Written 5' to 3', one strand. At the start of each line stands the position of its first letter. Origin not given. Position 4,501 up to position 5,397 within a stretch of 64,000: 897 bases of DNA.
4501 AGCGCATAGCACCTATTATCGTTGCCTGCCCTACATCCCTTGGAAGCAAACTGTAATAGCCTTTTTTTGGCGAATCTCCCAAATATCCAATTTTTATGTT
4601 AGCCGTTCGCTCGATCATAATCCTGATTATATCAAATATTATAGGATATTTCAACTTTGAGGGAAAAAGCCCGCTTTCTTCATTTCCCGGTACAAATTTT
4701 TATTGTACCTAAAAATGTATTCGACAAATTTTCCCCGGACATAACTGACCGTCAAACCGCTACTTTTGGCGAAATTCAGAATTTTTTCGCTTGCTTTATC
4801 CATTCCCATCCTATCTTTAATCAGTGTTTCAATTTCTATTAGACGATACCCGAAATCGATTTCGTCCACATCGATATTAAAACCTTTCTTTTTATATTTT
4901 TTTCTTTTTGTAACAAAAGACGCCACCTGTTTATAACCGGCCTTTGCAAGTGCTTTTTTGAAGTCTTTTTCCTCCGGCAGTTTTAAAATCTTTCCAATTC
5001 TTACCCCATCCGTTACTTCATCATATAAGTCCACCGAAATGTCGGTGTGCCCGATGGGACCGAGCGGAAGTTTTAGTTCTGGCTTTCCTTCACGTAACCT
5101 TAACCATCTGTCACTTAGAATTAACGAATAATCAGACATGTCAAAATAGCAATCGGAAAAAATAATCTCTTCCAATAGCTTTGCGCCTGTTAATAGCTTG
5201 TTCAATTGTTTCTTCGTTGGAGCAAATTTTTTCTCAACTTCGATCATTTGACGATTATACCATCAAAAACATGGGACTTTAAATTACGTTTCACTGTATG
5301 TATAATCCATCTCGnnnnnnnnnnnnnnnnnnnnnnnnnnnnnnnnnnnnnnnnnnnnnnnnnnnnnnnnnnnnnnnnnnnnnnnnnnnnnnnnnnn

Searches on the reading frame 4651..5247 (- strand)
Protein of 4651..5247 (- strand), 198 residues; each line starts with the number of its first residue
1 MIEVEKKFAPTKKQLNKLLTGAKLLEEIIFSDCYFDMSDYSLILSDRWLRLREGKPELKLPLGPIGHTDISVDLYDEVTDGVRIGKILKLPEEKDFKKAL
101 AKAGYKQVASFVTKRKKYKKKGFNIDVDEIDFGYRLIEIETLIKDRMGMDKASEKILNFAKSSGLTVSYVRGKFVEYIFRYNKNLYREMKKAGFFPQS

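Call 4: search_protein_families(library=pfam, proteins=[window:4651-5247:-], max_evalue=1)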
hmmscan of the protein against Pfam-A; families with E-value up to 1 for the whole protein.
window:4651-5247:- (198 aa): 1 family
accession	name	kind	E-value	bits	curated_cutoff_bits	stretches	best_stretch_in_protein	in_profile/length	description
PF01928.26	CYTH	-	3.7e-16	59.9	23.2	1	1-165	1-169/179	CYTH domain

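Call 5: search_protein_families(library=ncbifam, proteins=[window:4651-5247:-], max_evalue=1)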
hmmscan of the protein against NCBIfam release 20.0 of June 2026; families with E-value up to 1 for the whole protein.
window:4651-5247:- (198 aa): 2 families
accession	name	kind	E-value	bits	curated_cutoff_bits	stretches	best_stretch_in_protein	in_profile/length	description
TIGR00318.1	cyaB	equivalog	3e-11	43.5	57.95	1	2-177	4-171/174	class IV adenylate cyclase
TIGR03799.1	NOD_PanD_pyr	equivalog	0.11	10.9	606.1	1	95-164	197-264/522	pyridoxal-dependent aspartate 1-decarboxylase PanP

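Call 6: search_protein_families(library=padloc, proteins=[window:4651-5247:-], max_evalue=1)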
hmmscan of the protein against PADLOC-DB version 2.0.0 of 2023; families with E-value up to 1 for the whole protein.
window:4651-5247:- (198 aa): 0 families

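Call 7: find_encoding_contigs(protein=window:4651-5247:-, flank=10000, max_places=6)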
Protein window:4651-5247:- (198 aa): 3 contigs read that carry it; 2 places shown.
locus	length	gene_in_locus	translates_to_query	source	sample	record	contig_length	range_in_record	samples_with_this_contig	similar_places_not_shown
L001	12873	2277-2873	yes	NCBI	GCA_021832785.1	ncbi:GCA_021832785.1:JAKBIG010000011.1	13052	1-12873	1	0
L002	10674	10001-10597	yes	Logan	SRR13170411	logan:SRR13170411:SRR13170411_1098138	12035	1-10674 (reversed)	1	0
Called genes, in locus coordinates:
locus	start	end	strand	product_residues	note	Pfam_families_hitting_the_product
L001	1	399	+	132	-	?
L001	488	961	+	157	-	PF10604:Polyketide_cyc2 (weak), PF08327:AHSA1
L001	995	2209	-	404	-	PF02195:ParB_N (faint)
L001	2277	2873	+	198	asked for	PF01928:CYTH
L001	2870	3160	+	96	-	-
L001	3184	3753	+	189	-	-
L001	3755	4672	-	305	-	PF00892:EamA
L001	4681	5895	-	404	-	PF13393:tRNA-synt_His, PF00587:tRNA-synt_2b, PF03129:HGTP_anticodon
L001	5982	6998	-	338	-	PF01594:AI-2E_transport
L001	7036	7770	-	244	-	-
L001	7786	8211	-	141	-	-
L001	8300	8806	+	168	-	-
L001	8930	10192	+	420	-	PF00772:DnaB, PF13481:AAA_25, PF03796:DnaB_C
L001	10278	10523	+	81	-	-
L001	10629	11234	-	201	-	-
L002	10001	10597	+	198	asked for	PF01928:CYTH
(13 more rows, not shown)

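Call 10: find_homologous_proteins(query=window:4651-5247:-, max_evalue=0.001)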
Query window:4651-5247:- (198 aa): 22 proteins with E <= 0.001 among 179 candidates.
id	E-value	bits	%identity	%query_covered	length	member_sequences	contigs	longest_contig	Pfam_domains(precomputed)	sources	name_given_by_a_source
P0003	5.8e-124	429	100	100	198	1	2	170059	PF01928.27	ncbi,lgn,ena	-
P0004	3.9e-79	283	68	99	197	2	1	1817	PF01928.27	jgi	jgi:predicted adenylyl cyclase CyaB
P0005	3.1e-78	280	66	99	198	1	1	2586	PF01928.27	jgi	jgi:predicted adenylyl cyclase CyaB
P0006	2.9e-77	277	69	99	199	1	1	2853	PF01928.27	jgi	jgi:predicted adenylyl cyclase CyaB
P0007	6.1e-77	276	65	99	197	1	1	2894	PF01928.27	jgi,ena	-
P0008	1.4e-75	271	63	99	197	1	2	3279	PF01928.27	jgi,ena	-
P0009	2.9e-74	267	65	99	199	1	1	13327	PF01928.27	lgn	-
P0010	6.9e-40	155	44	97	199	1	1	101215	PF01928.27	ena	-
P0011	1.4e-39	154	45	97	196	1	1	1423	PF01928.27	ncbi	-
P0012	3.2e-39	153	44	100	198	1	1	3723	PF01928.27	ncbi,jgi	jgi:predicted adenylyl cyclase CyaB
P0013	8.8e-38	148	44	97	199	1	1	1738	PF01928.27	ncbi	-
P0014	2.5e-37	147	43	96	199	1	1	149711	PF01928.27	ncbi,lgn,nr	ncbi:MAG: CYTH domain-containing protein [Patescibacteria group bacterium]|nr:CYTH domain-containing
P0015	2.8e-36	143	44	97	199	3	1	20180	PF01928.27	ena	-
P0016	2.1e-34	137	42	98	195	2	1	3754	PF01928.27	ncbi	-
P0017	9.3e-34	135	40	97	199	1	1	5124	PF01928.27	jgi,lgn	jgi:adenylate cyclase class IV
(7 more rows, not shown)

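Call 11: find_encoding_contigs(protein=P0009, flank=6000, max_places=3)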
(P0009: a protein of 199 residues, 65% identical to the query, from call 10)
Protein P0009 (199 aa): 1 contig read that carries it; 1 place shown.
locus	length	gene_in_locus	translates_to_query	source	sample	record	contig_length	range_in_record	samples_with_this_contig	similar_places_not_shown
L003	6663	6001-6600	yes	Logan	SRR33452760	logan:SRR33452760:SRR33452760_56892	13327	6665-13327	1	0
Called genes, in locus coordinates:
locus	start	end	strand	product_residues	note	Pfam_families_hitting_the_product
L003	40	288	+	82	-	PF01084:Ribosomal_S18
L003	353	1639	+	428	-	PF22694:CtpB_N-like (weak), PF00595:PDZ, PF13180:PDZ_2, PF17820:PDZ_6, PF03572:Peptidase_S41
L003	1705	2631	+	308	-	PF01565:FAD_binding_4, PF02873:MurB_C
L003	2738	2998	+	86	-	-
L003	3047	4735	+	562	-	PF00999:Na_H_Exchanger, PF02254:TrkA_N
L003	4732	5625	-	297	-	PF03462:PCRF, PF00472:RF-1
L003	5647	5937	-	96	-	PF01197:Ribosomal_L31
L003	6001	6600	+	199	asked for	PF01928:CYTH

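Call 12: find_encoding_contigs(protein=P0008, flank=6000, max_places=3)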
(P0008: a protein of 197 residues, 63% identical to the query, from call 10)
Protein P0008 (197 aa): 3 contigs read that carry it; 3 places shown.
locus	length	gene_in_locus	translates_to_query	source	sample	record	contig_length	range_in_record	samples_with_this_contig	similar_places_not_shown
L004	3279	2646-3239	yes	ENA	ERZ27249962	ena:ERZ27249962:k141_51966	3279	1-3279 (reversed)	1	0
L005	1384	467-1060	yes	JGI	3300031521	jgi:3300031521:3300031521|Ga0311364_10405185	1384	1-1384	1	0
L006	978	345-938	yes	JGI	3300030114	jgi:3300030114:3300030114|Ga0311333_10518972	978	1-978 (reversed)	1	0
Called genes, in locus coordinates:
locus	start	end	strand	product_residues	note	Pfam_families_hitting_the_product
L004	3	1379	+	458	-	?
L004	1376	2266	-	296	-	PF03462:PCRF, PF00472:RF-1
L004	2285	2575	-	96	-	PF01197:Ribosomal_L31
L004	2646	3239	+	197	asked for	PF01928:CYTH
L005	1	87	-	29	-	?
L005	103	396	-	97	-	PF01197:Ribosomal_L31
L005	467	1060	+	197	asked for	PF01928:CYTH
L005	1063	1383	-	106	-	?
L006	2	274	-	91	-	?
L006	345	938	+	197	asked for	PF01928:CYTH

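Call 13: find_encoding_contigs(protein=P0006, flank=6000, max_places=3)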
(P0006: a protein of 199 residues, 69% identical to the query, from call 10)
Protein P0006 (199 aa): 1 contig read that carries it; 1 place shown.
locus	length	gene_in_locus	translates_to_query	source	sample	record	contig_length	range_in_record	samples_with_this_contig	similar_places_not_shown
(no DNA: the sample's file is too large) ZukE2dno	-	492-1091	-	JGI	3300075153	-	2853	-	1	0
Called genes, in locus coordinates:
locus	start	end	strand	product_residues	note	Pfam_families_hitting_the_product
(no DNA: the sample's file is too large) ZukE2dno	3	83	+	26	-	?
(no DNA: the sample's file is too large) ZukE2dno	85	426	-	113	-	-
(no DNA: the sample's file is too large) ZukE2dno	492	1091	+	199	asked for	PF01928:CYTH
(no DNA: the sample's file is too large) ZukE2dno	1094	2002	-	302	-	PF00892:EamA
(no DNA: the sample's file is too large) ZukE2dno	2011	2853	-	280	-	?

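Call 14: find_encoding_contigs(protein=P0007, flank=6000, max_places=3)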
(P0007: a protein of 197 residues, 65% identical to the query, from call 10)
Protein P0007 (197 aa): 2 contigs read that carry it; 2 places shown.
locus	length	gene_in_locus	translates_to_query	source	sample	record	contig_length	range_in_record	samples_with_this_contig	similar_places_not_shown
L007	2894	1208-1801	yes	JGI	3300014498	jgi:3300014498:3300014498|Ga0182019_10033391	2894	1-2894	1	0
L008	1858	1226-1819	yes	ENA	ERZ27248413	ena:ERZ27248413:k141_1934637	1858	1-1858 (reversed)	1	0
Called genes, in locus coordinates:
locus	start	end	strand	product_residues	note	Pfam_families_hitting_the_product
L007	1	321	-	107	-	?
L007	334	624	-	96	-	PF01197:Ribosomal_L31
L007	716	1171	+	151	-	-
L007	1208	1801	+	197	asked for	PF01928:CYTH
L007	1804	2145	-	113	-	-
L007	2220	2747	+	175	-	PF01931:NTPase_I-T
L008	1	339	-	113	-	?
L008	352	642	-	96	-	PF01197:Ribosomal_L31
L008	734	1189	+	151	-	-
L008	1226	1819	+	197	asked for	PF01928:CYTH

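Call 17: find_related_loci(query=A1, collection=genome_contigs, flank=6000)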
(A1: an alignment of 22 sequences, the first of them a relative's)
Query A1 (198 aa) in genome_contigs; peptide patterns used: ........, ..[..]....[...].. (x = any residue, [..] = any of these).
355 stretches matched a pattern; 146 encode a relative of the query (tblastn E <= 1e-3); the best 80 are kept; 80 distinct loci.
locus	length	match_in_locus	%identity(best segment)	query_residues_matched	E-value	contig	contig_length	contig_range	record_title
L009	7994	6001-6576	44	1-194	7e-45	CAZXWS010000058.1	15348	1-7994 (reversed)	MAG TPA_asm: uncultured Gammaproteobacteria bacterium isolate SRP135725_co2_706 genome assembly, contig: k141_1542535, w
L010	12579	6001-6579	42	1-192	1e-44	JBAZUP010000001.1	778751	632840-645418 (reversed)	MAG: Patescibacteria group bacterium isolate SO_2017_GW1_231 NODE_45_length_778751_cov_3.412568_OW334_2017, whole genome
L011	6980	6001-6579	43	1-192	1e-44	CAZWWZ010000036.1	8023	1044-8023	MAG TPA_asm: uncultured Candidatus Saccharibacteria bacterium isolate binchicken_co3_549 genome assembly, contig: NODE_2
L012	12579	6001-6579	43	1-192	4e-44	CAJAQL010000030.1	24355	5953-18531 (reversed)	MAG: uncultured Parcubacteria group bacterium isolate B-4_bin-014 genome assembly, contig: bin-014:30/38, whole genome s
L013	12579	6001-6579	45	1-192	4e-44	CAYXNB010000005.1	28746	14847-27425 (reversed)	MAG TPA_asm: uncultured Candidatus Saccharibacteria bacterium isolate SRP093185_co1_2 genome assembly, contig: NODE_851_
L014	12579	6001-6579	44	1-192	3e-44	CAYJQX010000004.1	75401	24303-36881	MAG TPA_asm: uncultured Candidatus Saccharibacteria bacterium isolate ERP125453_co1_27 genome assembly, contig: NODE_186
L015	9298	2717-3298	43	1-193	4e-44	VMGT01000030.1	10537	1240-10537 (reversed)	MAG: Parcubacteria group bacterium Greene1014_15 Greene101415_scaffold_2342, whole genome shotgun sequence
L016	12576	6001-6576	43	1-191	2e-43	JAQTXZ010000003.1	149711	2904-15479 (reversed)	MAG: Patescibacteria group bacterium isolate STC_25 NODE_250_length_149711_cov_7.202876_Sandtown_C, whole genome shotgun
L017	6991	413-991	43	1-192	1e-43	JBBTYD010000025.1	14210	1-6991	MAG: Patescibacteria group bacterium isolate H43-bin168_1 H43_bin168_1_000000000025, whole genome shotgun sequence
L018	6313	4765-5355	45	1-193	2e-43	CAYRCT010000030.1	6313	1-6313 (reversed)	MAG TPA_asm: uncultured Candidatus Saccharibacteria bacterium isolate SRP191223_co1_33 genome assembly, contig: NODE_168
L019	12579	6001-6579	44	1-192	2e-42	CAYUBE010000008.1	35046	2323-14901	MAG TPA_asm: uncultured Candidatus Saccharibacteria bacterium isolate binchicken_co3_598 genome assembly, contig: NODE_3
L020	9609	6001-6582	44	1-193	8e-42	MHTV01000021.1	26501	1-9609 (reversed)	MAG: Candidatus Wildermuthbacteria bacterium RIFCSPHIGHO2_02_FULL_45_25 rifcsphigho2_02_scaffold_2485, whole genome shot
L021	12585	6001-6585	42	1-193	8e-42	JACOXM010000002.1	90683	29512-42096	MAG: Candidatus Giovannonibacteria bacterium isolate NC_groundwater_153_Ag_S-0.1um_42_19 S4_GD2017_2_S1_scaffold_203, wh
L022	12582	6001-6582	42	1-193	8e-42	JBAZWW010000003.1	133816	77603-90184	MAG: Patescibacteria group bacterium isolate SO_2017_GW1_41 NODE_944_length_133816_cov_1.749291_OW334_2017, whole genome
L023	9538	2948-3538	41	1-198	5e-42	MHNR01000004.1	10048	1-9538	MAG: Candidatus Ryanbacteria bacterium RIFCSPHIGHO2_02_FULL_48_12 rifcsphigho2_02_scaffold_14569, whole genome shotgun s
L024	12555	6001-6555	39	1-187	1e-41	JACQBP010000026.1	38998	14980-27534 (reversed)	MAG: Candidatus Liptonbacteria bacterium isolate NC_groundwater_945_Pr1_S-0.2um_45_49 Montesol18-Sp2_coassembly_scaffold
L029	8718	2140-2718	43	1-192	1e-40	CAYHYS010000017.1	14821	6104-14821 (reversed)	MAG TPA_asm: uncultured Candidatus Saccharibacteria bacterium isolate ERP119705_co15_647 genome assembly, contig: NODE_4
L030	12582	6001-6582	42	1-193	6e-40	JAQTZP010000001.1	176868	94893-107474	MAG: Candidatus Paceibacterota bacterium isolate STC_63 NODE_178_length_176868_cov_5.251470_Sandtown_C, whole genome sho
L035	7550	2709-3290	41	1-193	4e-39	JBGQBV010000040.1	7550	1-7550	MAG: Candidatus Paceibacteria bacterium isolate OBJ2_061818_110_56 k141_1452448_length_7550_cov_10.0000, whole genome sh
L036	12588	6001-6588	39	1-197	1e-38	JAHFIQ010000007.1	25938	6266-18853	MAG: Candidatus Uhrbacteria bacterium isolate nzgw366 NODE_1032_length_25939_cov_42.523976, whole genome shotgun sequenc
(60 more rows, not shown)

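Call 43: search_solved_structures(query=A1, max_evalue=0.001)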
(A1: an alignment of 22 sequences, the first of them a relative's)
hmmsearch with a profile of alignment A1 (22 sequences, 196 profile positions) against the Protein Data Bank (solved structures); distinct sequences matched with E-value up to 0.001: 13.
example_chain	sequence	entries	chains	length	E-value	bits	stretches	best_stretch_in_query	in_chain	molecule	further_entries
5a65_A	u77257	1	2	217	2.5e-35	125.1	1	1-191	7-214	THIAMINE TRIPHOSPHATASE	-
2jmu_A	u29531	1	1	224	2.6e-35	125.1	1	1-191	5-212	Thiamine-triphosphatase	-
5a64_A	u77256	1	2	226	2.6e-35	125.1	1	1-191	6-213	THIAMINE TRIPHOSPHATASE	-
3tvl_A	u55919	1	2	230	1.1e-31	113.3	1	1-191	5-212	Thiamine-triphosphatase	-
3bhd_A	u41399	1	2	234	1.4e-31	113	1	1-191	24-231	Thiamine triphosphatase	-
2een_A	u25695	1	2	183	7.9e-13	51.7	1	1-166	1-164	Hypothetical protein PH1819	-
3n0y_A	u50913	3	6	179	1.4e-08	37.9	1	87-168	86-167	Adenylate cyclase 2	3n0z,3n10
2fjt_A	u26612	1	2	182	3.3e-08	36.7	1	87-168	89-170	Adenylyl cyclase class IV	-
7ns8_A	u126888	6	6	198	3.8e-08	36.5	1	13-169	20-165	Triphosphate tunnel metalloenzyme Saci_0718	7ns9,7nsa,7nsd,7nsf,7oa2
2aca_A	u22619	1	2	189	2.8e-07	33.6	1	3-165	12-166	putative adenylate cyclase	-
2gfg_A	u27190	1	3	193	0.0003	23.7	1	2-140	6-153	BH2851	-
1yem_A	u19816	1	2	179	0.00051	23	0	3-173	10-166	Conserved hypothetical protein Pfu-838710-001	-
3sy3_A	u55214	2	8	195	0.0009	22.2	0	2-181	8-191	GBAA_1210 protein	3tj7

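Call 44: search_solved_structures(query=window:4651-5247:-, max_evalue=0.01, show_alignments=3)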
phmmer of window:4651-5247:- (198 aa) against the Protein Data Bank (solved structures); distinct sequences matched with E-value up to 0.01: 6.
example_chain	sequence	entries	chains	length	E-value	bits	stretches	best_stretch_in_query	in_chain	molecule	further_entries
2jmu_A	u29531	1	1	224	8.6e-20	74.7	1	1-191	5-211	Thiamine-triphosphatase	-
5a64_A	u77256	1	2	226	8.9e-20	74.7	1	1-191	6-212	THIAMINE TRIPHOSPHATASE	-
5a65_A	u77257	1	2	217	8.9e-20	74.7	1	1-189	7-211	THIAMINE TRIPHOSPHATASE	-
3tvl_A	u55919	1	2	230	5.9e-17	65.5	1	1-189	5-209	Thiamine-triphosphatase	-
3bhd_A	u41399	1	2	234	7.2e-17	65.2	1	1-189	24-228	Thiamine triphosphatase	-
2een_A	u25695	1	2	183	4.2e-06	30.1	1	89-179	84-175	Hypothetical protein PH1819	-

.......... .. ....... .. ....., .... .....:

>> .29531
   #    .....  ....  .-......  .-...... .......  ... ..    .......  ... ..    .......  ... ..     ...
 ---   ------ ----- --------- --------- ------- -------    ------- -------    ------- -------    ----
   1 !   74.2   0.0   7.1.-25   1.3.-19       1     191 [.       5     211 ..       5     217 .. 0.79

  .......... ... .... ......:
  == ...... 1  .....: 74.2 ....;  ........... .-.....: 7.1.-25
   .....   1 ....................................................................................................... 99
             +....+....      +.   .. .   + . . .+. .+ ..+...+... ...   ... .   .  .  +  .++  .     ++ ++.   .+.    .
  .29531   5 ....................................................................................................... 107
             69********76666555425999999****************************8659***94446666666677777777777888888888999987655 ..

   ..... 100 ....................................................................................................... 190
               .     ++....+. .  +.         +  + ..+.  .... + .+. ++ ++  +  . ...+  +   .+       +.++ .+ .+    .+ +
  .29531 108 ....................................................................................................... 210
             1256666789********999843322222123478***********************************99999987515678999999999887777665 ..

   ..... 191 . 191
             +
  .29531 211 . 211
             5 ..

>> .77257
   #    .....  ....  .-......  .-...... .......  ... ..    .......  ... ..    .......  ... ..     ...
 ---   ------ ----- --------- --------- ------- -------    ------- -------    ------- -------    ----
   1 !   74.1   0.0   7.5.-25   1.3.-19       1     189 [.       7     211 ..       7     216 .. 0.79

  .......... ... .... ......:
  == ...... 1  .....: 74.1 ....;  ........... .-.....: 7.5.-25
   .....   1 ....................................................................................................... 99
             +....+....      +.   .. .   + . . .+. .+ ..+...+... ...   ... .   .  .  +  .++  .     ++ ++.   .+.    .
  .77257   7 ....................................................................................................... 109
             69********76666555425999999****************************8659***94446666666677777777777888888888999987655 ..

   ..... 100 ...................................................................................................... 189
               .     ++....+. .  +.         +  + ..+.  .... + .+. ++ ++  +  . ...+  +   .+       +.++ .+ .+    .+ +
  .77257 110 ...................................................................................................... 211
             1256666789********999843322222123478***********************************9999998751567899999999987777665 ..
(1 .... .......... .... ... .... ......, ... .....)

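Call 60: search_protein_families(library=pfam, proteins=[L007:716-1171:+, L007:1804-2145:-], max_evalue=10)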
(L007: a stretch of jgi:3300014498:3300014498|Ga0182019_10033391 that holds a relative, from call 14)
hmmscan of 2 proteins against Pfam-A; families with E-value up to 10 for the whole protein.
L007:716-1171:+ (151 aa): 1 family
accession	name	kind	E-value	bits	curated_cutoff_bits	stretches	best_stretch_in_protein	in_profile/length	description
PF22019.2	GlgB_N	-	0.23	12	27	1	58-99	26-69/94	alpha-1,4-glucan branching enzyme GlgB, N-terminal domain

L007:1804-2145:- (113 aa): 0 families

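Call 62: find_related_loci(query=A3, collection=metagenome_contigs, flank=8000)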
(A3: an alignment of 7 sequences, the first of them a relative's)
Query A3 (198 aa) in metagenome_contigs; peptide patterns used: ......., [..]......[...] (x = any residue, [..] = any of these).
600 stretches matched a pattern (row limit reached: there are more); 147 encode a relative of the query (tblastn E <= 1e-3); the best 80 are kept; 80 distinct loci.
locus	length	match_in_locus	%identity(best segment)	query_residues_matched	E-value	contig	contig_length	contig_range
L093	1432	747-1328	45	1-197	9e-49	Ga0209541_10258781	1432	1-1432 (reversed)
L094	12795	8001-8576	46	1-193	1e-46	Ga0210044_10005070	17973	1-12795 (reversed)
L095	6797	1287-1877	44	1-194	2e-46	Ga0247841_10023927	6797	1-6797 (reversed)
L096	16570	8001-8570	45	1-193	3e-46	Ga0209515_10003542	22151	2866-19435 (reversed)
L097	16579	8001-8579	42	1-192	7e-45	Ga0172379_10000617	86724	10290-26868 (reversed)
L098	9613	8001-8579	43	1-192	2e-44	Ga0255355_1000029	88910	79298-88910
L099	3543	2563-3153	44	1-196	2e-44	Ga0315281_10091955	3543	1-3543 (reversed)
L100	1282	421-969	45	1-182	6e-46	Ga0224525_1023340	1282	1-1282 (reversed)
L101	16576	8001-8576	41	1-192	4e-44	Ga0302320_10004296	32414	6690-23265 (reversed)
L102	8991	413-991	43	1-192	8e-44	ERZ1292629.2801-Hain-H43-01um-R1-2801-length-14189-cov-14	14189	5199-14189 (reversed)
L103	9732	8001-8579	44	1-192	1e-42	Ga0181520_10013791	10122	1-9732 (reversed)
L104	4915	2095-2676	43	1-193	1e-42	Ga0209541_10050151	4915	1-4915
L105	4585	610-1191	42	1-193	2e-42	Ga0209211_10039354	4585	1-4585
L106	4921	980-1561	43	1-193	1e-42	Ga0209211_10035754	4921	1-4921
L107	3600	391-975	41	1-195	9e-43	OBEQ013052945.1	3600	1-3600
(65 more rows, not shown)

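Call 70: find_encoding_contigs(protein=P0005, flank=4000, max_places=3)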
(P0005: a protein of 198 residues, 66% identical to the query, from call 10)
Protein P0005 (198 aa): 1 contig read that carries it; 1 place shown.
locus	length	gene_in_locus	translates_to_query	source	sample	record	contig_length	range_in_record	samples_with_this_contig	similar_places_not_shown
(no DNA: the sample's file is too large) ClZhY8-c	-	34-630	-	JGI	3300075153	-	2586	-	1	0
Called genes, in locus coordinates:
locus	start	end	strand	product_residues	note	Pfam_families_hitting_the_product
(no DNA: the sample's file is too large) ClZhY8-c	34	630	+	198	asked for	PF01928:CYTH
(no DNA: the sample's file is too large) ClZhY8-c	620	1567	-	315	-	PF00892:EamA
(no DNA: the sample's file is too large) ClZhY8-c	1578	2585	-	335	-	?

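Call 71: find_encoding_contigs(protein=P0004, flank=4000, max_places=3)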
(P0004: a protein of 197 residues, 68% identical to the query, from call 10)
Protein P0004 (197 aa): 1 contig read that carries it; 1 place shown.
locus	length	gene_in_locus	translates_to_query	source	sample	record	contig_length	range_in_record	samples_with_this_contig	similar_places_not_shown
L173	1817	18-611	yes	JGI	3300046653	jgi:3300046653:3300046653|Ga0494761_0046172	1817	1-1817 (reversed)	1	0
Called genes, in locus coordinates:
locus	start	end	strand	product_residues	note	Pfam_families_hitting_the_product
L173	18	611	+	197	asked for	PF01928:CYTH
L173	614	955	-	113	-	-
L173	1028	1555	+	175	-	PF01931:NTPase_I-T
